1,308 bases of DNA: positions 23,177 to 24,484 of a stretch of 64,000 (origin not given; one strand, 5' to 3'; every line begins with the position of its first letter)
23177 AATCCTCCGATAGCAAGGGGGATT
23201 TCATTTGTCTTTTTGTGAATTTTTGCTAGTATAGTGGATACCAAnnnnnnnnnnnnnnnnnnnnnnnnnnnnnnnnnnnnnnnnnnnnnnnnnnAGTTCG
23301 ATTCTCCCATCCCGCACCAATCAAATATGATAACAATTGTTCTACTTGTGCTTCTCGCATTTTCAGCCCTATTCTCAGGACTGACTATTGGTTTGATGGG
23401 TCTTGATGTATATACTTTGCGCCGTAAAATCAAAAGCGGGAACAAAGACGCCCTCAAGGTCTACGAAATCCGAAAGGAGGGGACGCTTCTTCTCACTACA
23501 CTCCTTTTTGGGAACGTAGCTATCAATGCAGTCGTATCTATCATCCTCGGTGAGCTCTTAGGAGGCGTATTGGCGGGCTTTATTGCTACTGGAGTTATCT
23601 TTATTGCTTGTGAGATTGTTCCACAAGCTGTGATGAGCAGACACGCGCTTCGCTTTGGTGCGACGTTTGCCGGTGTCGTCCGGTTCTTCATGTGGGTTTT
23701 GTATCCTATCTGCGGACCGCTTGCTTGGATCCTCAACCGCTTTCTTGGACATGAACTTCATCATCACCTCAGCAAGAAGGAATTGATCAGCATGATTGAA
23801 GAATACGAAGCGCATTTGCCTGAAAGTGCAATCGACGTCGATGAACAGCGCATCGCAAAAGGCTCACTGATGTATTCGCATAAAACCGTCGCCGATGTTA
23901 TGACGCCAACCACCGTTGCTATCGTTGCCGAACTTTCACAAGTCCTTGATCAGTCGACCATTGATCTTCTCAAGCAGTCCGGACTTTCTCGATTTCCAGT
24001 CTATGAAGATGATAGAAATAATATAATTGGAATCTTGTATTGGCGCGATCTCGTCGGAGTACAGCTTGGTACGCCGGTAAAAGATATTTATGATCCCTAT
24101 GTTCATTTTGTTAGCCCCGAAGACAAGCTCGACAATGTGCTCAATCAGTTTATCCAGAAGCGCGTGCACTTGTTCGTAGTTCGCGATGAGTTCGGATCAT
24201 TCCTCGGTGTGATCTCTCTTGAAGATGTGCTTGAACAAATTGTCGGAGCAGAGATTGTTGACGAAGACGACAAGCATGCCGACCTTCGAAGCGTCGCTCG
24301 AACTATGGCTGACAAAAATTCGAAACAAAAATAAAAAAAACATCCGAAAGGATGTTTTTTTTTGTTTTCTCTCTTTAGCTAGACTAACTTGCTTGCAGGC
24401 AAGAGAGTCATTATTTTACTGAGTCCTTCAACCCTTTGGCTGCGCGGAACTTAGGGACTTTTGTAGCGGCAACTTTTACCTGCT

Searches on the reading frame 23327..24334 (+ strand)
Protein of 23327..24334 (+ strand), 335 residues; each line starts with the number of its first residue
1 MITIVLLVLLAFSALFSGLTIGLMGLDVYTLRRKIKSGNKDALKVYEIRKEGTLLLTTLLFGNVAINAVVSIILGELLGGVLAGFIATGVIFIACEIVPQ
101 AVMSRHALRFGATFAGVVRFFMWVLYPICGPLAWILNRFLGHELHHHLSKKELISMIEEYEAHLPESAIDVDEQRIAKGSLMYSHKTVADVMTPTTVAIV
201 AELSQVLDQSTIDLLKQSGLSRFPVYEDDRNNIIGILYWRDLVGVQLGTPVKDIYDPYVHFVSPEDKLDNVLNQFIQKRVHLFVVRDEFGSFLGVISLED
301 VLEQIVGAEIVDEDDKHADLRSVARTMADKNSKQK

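Call 81: search_protein_families(library=pfam, proteins=[window:23327-24334:+], max_evalue=0.0001)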
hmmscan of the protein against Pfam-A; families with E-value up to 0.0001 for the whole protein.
window:23327-24334:+ (335 aa): 2 families
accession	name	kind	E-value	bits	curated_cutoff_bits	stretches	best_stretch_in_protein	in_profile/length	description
PF01595.25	CNNM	-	2.6e-35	122.2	28.4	1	4-163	1-174/181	Cyclin M transmembrane N-terminal domain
PF00571.33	CBS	-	2.4e-17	63.4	24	2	251-306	1-56/57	CBS domain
